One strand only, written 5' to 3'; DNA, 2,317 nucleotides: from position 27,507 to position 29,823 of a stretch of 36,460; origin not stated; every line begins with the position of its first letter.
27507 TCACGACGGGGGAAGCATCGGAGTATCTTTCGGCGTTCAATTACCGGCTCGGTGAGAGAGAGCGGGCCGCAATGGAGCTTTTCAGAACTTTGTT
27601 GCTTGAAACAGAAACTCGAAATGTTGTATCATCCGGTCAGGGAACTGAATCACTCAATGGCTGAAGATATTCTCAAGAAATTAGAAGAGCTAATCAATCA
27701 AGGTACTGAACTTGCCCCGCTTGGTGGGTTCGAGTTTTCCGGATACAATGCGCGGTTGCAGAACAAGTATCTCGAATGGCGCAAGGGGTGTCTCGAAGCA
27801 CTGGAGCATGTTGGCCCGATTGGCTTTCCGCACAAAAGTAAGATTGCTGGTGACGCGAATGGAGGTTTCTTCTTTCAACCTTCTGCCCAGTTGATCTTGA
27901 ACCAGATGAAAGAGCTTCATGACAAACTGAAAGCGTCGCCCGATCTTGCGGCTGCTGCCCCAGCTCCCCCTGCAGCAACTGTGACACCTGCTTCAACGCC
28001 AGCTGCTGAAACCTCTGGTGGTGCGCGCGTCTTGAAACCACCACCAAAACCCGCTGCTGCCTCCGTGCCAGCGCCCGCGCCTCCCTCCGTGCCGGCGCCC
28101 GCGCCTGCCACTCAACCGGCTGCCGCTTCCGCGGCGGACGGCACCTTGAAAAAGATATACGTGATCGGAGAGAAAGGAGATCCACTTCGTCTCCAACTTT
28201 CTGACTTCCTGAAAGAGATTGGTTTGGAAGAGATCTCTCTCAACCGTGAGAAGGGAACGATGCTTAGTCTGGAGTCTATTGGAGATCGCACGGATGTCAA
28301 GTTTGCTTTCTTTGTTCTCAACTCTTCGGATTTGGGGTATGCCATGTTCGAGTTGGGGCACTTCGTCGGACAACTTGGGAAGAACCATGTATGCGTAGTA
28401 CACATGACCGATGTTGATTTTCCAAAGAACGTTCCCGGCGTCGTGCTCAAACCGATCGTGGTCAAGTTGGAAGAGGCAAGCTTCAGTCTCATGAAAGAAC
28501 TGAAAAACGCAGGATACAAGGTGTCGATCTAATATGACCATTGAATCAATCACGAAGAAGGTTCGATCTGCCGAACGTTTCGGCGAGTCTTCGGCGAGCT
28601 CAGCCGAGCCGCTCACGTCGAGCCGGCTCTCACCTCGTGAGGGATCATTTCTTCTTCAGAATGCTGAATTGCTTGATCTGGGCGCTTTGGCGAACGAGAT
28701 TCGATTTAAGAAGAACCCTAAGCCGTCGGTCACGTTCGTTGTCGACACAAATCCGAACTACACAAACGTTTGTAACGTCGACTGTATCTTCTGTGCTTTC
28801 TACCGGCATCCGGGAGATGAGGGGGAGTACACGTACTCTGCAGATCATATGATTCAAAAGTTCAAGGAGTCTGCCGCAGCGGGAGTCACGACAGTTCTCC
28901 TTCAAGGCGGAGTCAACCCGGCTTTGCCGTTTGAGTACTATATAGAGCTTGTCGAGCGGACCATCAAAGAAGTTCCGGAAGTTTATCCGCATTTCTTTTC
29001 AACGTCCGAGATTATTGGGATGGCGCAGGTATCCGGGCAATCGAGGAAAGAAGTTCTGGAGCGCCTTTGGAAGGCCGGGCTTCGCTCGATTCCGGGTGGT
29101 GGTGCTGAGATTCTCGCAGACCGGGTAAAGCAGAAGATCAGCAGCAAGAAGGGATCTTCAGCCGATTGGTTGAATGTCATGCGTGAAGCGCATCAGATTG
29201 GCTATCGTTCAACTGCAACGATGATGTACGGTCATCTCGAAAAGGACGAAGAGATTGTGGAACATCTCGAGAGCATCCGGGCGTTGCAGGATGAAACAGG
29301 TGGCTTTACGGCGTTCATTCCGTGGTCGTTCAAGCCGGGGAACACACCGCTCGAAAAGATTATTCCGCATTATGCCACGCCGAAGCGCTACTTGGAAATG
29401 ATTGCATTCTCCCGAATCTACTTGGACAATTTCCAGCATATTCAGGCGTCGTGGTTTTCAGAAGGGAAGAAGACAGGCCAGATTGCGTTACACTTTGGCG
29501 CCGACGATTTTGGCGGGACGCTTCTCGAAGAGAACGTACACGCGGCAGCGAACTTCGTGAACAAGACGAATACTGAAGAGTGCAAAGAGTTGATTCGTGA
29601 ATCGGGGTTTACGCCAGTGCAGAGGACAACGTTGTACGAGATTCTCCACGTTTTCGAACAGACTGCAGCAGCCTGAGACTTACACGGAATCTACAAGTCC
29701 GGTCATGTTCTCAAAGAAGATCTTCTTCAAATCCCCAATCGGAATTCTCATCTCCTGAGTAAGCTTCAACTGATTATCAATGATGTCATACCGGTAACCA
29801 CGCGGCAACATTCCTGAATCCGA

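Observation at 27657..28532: TIR-like (CAP12/Pycsar-type) domain protein hard-wired into the futalosine operon at the position of the missing nucleosidase step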

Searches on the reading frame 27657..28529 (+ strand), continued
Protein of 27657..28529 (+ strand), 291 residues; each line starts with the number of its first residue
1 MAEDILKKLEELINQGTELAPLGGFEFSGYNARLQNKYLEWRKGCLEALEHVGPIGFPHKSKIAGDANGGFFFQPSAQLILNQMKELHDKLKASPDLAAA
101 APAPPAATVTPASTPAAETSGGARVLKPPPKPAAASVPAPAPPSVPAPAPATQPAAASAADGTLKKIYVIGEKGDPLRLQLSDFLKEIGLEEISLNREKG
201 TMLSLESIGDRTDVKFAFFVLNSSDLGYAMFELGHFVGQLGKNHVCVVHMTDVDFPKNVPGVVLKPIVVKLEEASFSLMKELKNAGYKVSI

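Call 65: find_homologous_proteins(query=P0140, max_evalue=0.00001)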
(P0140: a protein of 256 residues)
Query P0140 (256 aa): 7753 proteins with E <= 0.00001 among 8000 candidates; the best 120 are listed.
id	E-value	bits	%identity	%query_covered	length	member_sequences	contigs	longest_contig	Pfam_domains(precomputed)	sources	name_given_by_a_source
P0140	5.0e-164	561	100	100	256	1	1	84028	PF10137.15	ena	-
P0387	3.5e-93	329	65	95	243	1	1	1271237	PF10137.15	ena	-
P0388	8.0e-92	325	64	96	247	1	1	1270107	PF10137.15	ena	-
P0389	7.6e-88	312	62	96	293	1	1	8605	PF10137.15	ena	-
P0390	2.2e-85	304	60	96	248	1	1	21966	PF10137.15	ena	-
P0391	2.0e-83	297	59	96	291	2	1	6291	PF10137.15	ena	-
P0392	6.3e-82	293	59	95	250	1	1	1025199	PF10137.15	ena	-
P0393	3.6e-79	283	62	87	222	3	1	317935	PF10137.15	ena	-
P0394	2.2e-75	271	57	96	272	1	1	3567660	PF10137.15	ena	-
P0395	7.4e-75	269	57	95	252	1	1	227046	PF10137.15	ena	-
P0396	3.1e-71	257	50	98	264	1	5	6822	PF10137.15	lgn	-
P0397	1.6e-70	255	50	96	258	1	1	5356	PF10137.15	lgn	-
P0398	2.4e-68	248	48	96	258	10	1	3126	PF10137.15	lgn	-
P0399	6.3e-68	247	52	97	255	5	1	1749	PF10137.15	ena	-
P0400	5.4e-67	244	49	97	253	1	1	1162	PF10137.15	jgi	-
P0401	4.5e-66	241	50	98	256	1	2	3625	PF10137.15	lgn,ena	-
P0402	3.5e-65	238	47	96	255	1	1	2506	PF10137.15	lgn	-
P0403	6.6e-64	233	46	96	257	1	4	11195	PF10137.15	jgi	jgi:predicted nucleotide-binding protein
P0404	5.8e-63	230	49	96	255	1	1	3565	PF10137.15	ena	-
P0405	2.9e-62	228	44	96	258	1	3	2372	PF10137.15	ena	-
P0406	5.2e-62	227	49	96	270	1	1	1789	PF10137.15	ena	-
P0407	8.3e-62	227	59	78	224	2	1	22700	PF10137.15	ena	-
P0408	1.6e-61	226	46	97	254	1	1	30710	PF10137.15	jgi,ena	jgi:predicted nucleotide-binding protein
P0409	2.2e-61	225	48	96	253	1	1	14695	PF10137.15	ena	-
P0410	1.7e-60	222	46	96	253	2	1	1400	PF10137.15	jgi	-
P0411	2.7e-60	222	47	96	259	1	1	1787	PF10137.15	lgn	-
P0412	2.9e-60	222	47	96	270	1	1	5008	PF10137.15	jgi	jgi:predicted nucleotide-binding protein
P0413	1.3e-59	219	62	64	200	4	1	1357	PF10137.15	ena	-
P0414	2.9e-59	218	73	57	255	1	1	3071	PF10137.15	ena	-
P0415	3.1e-59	218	58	81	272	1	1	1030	PF10137.15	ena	-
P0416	2.1e-58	215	61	70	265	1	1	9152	PF10137.15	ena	-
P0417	2.7e-58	215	45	96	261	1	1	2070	PF10137.15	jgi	jgi:predicted nucleotide-binding protein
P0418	5.3e-58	214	72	56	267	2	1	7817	PF10137.15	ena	-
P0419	8.2e-58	214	73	56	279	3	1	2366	PF10137.15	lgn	-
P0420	2.1e-57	212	72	56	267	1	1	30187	PF10137.15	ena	-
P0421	2.1e-57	212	70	56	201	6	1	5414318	PF10137.15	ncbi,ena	-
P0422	4.5e-57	211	70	57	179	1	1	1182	PF10137.15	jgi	jgi:predicted nucleotide-binding protein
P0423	6.8e-57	211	70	56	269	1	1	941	PF10137.15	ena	-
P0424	7.1e-57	210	72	56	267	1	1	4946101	PF10137.15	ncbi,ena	-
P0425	5.0e-56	208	69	56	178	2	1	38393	PF10137.15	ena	-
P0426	6.2e-56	207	69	56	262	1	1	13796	PF10137.15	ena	-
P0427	8.2e-56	207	70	56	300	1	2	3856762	PF10137.15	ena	-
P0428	8.8e-56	207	64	59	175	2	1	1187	PF10137.15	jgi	-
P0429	1.2e-55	206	69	56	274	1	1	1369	PF10137.15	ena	-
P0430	1.5e-55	206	69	56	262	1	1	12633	PF10137.15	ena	-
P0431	1.7e-55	206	71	56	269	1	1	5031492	PF10137.15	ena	-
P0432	2.1e-55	206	69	56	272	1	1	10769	PF10137.15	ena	-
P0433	2.1e-55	206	68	56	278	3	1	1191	PF10137.15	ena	-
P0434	2.2e-55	206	69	56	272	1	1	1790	PF10137.15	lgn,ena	-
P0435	2.7e-55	205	69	56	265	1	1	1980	PF10137.15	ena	-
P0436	3.7e-55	205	65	57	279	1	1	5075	PF10137.15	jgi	-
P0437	4.3e-55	205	67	59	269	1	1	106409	PF10137.15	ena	-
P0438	4.8e-55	204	65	61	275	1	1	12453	PF10137.15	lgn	-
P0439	5.3e-55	204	64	61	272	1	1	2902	PF10137.15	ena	-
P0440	5.6e-55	204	60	64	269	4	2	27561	PF10137.15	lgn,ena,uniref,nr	uniref:Predicted nucleotide-binding protein containing TIR -like domain n=1 Tax=Candidatus Kentrum s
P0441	5.7e-55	204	68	56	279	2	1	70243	PF10137.15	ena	-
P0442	6.9e-55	204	64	57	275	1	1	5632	PF10137.15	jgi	-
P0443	7.2e-55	204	70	55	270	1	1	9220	PF10137.15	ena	-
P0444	7.4e-55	204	68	56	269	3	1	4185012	PF10137.15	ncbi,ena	-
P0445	7.4e-55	204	61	63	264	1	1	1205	PF10137.15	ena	-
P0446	7.5e-55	204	67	56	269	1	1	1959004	PF10137.15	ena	-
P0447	8.6e-55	204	67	57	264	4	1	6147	PF10137.15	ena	-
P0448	9.6e-55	203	67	57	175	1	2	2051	PF10137.15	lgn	-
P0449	9.6e-55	203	69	58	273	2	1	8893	PF10137.15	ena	-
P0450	1.1e-54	203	50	89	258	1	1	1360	PF10137.15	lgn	-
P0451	1.5e-54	203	66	59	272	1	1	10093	PF10137.15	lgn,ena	-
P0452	1.5e-54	203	69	56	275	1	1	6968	PF10137.15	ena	-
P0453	1.8e-54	203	69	56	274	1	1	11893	PF10137.15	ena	-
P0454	1.9e-54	203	69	56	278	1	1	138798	PF10137.15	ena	-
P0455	1.9e-54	202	60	62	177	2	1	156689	PF10137.15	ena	-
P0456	2.1e-54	202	67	56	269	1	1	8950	PF10137.15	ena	-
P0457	2.1e-54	202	67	56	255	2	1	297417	PF10137.15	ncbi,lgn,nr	ncbi:MAG: nucleotide-binding protein [Desulfurellaceae bacterium]|nr:nucleotide-binding protein [Des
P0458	2.2e-54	202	53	84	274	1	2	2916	PF10137.15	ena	-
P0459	2.6e-54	202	49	86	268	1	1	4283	PF10137.15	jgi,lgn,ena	-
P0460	2.7e-54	202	64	58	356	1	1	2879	PF10137.15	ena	-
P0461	2.8e-54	202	66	56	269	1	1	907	PF10137.15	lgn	-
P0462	2.9e-54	202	64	61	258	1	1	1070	PF10137.15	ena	-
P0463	3.0e-54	202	55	73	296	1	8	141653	PF10137.15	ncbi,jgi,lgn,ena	-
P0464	3.9e-54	201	68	58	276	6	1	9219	PF10137.15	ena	-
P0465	3.9e-54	201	63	61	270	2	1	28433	PF10137.15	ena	-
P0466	4.1e-54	201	64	61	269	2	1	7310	PF10137.15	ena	-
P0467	4.2e-54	201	69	56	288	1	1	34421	PF10137.15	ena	-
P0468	5.2e-54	201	65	58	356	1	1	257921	PF10137.15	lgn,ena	-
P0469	5.8e-54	201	68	57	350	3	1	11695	PF10137.15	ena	-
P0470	5.9e-54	201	53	81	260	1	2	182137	PF10137.15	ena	-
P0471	6.1e-54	201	65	56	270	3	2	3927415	PF10137.15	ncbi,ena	-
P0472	6.4e-54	201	58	74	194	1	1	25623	PF10137.15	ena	-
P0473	6.9e-54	201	51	87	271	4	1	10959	PF10137.15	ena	-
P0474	7.3e-54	201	67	57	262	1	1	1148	PF10137.15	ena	-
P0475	7.5e-54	201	69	56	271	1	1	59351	PF10137.15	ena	-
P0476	7.5e-54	201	65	57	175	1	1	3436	PF10137.15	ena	-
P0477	7.9e-54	200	61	61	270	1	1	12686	PF10137.15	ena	-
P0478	8.6e-54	200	68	56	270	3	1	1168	PF10137.15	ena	-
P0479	8.9e-54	200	65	61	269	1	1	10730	PF10137.15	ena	-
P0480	9.6e-54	200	52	83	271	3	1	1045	PF10137.15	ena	-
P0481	1.1e-53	200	51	81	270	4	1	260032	PF10137.15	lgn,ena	-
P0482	1.2e-53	200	49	87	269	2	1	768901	PF10137.15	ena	-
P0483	1.3e-53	200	66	58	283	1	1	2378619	PF10137.15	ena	-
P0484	1.3e-53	200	61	61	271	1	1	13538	PF10137.15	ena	-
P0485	1.3e-53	200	65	57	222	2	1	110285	PF10137.15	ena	-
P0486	1.4e-53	200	65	56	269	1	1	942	PF10137.15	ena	-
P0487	1.4e-53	200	67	56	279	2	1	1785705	PF10137.15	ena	-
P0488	1.4e-53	200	50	87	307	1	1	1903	PF10137.15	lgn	-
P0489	1.4e-53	200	57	73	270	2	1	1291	PF10137.15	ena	-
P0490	1.4e-53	200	50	83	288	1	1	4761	PF10137.15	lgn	-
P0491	1.5e-53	200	68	56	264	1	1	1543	PF10137.15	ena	-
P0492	1.5e-53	200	63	61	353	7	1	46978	PF10137.15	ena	-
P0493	1.6e-53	200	67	57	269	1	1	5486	PF10137.15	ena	-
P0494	1.8e-53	199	66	58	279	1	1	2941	PF10137.15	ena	-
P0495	1.8e-53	199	65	57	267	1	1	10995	PF10137.15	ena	-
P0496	1.9e-53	199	64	61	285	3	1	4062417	PF10137.15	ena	-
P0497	2.0e-53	199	46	96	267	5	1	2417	PF10137.15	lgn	-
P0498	2.0e-53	199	56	71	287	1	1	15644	PF10137.15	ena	-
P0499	2.2e-53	199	65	56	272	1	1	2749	PF10137.15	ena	-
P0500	2.3e-53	199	65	56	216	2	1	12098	PF10137.15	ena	-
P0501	2.3e-53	199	68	58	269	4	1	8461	PF10137.15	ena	-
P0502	2.4e-53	199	65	56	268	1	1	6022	PF10137.15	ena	-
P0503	2.5e-53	199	49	86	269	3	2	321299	PF10137.15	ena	-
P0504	2.7e-53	199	67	56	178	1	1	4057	PF10137.15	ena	-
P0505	2.7e-53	199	63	61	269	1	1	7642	PF10137.15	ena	-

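Call 66: find_encoding_contigs(protein=P0140, flank=8000, max_places=1)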
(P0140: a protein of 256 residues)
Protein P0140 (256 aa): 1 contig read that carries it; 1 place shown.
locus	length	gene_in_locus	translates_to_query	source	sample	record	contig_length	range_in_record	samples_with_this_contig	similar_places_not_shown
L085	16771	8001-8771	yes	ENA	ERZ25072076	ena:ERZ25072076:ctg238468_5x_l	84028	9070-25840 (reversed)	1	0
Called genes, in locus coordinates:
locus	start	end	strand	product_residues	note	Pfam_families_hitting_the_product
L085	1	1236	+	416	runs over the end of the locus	PF05201:GlutR_N, PF02826:2-Hacid_dh_C (faint), PF01488:Shikimate_DH, PF00745:GlutR_dimer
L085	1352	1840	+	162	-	PF01379:Porphobil_deam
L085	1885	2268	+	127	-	PF03900:Porphobil_deamC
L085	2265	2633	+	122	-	PF00590:TP_methylase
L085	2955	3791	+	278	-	PF02602:HEM4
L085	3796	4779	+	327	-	PF00490:ALAD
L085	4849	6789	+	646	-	PF02384:N6_Mtase (faint)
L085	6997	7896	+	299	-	-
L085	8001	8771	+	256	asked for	PF10137:CAP12-PCTIR_TIR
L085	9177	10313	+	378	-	PF01950:FBPase_3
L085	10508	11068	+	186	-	PF01725:Ham1p_like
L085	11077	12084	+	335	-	PF04055:Radical_SAM, PF06463:Mob_synth_C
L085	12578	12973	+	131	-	PF19865:DUF6338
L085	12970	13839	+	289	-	PF00075:RNase_H, PF01967:MoaC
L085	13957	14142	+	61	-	-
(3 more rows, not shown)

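Call 67: find_encoding_contigs(protein=P0394, flank=8000, max_places=1)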
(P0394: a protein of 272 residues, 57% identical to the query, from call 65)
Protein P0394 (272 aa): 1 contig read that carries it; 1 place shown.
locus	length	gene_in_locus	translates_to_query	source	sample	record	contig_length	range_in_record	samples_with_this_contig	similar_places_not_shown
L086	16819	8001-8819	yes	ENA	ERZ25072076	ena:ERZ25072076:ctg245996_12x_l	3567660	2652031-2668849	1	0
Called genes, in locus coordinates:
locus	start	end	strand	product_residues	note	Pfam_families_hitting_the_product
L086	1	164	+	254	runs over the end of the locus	PF03848:TehB (weak), PF02353:CMAS, PF13489:Methyltransf_23, PF01209:Ubie_methyltran, PF13847:Methyltransf_31, PF08241:Methyltransf_11, PF08242:Methyltransf_12, PF13649:Methyltransf_25, +1 more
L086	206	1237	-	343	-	PF00174:Oxidored_molyb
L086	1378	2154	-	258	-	PF01261:AP_endonuc_2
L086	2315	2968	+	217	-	PF06283:ThuA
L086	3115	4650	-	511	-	-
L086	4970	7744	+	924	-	-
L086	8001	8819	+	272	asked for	PF10137:CAP12-PCTIR_TIR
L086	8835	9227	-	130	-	-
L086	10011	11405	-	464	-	PF00202:Aminotran_3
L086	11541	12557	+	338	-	PF08240:ADH_N, PF16912:Glu_dehyd_C (weak), PF00107:ADH_zinc_N, PF13602:ADH_zinc_N_2 (weak)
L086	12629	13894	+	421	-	PF01408:GFO_IDH_MocA, PF02894:GFO_IDH_MocA_C, PF22725:GFO_IDH_MocA_C3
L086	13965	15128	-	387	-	PF01546:Peptidase_M20, PF07687:M20_dimer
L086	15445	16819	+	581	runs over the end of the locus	PF12799:LRR_4 (weak)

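Call 74: find_related_loci(query=A2, collection=metagenome_contigs, flank=7000)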
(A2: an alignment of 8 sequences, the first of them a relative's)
Query A2 (298 aa) in metagenome_contigs; peptide patterns used: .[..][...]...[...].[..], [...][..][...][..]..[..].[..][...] (x = any residue, [..] = any of these).
483 stretches matched a pattern; 31 encode a relative of the query (tblastn E <= 1e-3); 31 distinct loci.
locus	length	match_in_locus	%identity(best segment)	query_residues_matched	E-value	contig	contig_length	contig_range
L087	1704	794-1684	82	1-298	2e-158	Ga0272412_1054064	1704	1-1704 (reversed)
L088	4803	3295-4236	72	1-298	2e-141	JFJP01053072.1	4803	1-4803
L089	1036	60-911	78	1-294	1e-150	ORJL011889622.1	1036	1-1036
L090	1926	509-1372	73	1-298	8e-146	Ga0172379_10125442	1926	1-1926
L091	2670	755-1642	73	1-298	7e-143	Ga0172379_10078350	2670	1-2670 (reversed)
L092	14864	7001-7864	73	1-298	1e-135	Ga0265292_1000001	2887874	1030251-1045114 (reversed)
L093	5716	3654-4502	72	1-298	4e-135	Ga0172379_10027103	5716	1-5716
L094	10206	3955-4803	72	1-298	3e-130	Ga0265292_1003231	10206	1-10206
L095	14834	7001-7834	68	1-298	2e-129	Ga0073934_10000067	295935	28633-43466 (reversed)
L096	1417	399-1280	75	1-298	7e-137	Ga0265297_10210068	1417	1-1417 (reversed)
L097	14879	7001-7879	76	1-298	6e-142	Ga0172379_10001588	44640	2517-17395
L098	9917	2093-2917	60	1-296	3e-110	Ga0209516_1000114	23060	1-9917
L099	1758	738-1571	60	1-297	3e-115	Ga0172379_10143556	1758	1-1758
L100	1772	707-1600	59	1-297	4e-110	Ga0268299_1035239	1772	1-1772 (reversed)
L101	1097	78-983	59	1-297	7e-111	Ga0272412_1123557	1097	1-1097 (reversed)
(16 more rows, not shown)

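Call 80: find_encoding_contigs(protein=P0001, flank=1000, max_places=1)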
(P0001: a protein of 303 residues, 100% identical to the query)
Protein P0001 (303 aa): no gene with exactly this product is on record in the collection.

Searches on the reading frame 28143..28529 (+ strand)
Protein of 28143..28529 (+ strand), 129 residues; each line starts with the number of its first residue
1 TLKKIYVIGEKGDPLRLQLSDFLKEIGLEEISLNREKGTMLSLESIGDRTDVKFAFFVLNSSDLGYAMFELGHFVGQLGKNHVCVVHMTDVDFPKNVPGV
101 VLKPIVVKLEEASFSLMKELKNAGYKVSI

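Call 5: search_protein_families(library=pfam, proteins=[window:28143-28529:+], max_evalue=10)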
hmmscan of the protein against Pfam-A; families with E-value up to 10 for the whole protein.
window:28143-28529:+ (129 aa): 1 family
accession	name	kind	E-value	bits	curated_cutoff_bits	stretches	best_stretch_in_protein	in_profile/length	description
PF10137.14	CAP12-PCTIR_TIR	-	4.3e-09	36.8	24.7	1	5-103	2-115/119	CAP12/Pycsar effector protein, TIR domain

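Call 6: search_protein_families(library=padloc, proteins=[window:28143-28529:+], max_evalue=10)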
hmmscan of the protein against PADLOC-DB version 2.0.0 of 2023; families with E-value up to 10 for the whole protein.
window:28143-28529:+ (129 aa): 8 families
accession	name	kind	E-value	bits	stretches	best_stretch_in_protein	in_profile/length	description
PDLC05004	PDC-S35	-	2.9e-19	67.7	2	68-128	201-260/265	-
PDLC05005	PDC-S35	-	2e-18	65.1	1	3-128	119-258/264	-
PDLC05007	PDC-S35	-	5.4e-18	63.6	1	3-128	134-273/278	-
PDLC05006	PDC-S35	-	2.7e-10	38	1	68-129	165-228/231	-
PDLC05003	PDC-S35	-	3.4e-08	31.3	2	68-127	176-235/245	-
PDLC02371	PycTIR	-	4.7e-05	20.9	1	51-106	203-261/288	-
PDLC00729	Effector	-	0.0025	15.3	1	68-104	85-121/310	TIR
PDLC00731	Effector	-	0.044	10.7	1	68-99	236-269/306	TIR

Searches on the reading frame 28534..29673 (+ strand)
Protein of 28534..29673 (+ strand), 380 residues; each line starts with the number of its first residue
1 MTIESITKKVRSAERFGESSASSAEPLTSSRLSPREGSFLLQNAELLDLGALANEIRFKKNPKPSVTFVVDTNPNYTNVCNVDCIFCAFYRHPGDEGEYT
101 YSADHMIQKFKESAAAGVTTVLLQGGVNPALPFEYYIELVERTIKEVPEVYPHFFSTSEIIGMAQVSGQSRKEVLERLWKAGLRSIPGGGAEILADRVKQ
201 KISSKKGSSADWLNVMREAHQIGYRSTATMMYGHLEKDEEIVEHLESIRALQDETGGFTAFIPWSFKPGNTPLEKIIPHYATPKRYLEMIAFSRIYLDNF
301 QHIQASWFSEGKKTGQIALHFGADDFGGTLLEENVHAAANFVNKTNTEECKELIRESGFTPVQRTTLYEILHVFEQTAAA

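Call 4: search_protein_families(library=ncbifam, proteins=[window:28534-29673:+], max_evalue=0.01)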
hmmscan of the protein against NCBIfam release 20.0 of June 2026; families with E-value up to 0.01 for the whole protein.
window:28534-29673:+ (380 aa): 15 families
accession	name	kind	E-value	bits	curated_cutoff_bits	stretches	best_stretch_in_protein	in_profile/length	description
TIGR03699.1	menaquin_MqnC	equivalog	1.1e-137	458.5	428.1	1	31-371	2-342/342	cyclic dehypoxanthinyl futalosine synthase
NF006277.0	PRK08445.1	equivalog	3.7e-115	384.5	576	1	31-374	3-348/348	dehypoxanthine futalosine cyclase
TIGR00423.1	TIGR00423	subfamily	1.7e-105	352.7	260.25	1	66-371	1-310/310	CofH family radical SAM protein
TIGR03700.1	mena_SCO4494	equivalog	3.8e-101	338.5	434.55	1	29-370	8-350/351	aminofutalosine synthase MqnE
NF005609.0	PRK07360.1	equivalog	7.1e-93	311.3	426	1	27-373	16-370/374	7,8-didemethyl-8-hydroxy-5-deazariboflavin synthase subunit CofH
TIGR03551.1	F420_cofH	equivalog_domain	2.9e-92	309.2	374.1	1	42-370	11-344/345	5-amino-6-(D-ribitylamino)uracil--L-tyrosine 4-hydroxyphenyl transferase CofH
NF006687.0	PRK09234.1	equivalog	6e-81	272.8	1018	1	42-374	504-840/849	bifunctional FO biosynthesis protein CofGH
NF006276.0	PRK08444.1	equivalog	1.7e-69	234.5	560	1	31-374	12-353/353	aminofutalosine synthase MqnE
NF004580.0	PRK05926.1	equivalog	1.8e-57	195.3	583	1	49-362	48-363/370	hypothetical protein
NF004884.0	PRK06245.1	equivalog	2.3e-11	43.2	209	2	209-369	155-312/340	7,8-didemethyl-8-hydroxy-5-deazariboflavin synthase subunit CofG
TIGR03550.1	F420_cofG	equivalog_domain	7.2e-11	41.8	213.35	1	77-368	11-304/322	7,8-didemethyl-8-hydroxy-5-deazariboflavin synthase CofG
TIGR03956.1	rSAM_HydE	equivalog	3.8e-10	39.5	254.6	1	75-264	54-232/340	[FeFe] hydrogenase H-cluster radical SAM maturase HydE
TIGR04403.1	rSAM_skfB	equivalog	0.00062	18.7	300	1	75-126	109-158/402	sporulation killing factor system radical SAM maturase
TIGR03910.1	pyrrolys_PylB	equivalog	0.0026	16.7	348.2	0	77-306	63-276/347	methylornithine synthase PylB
TIGR02668.1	moaA_archaeal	equivalog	0.0038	16.2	325.25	1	77-129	17-67/303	GTP 3',8-cyclase MoaA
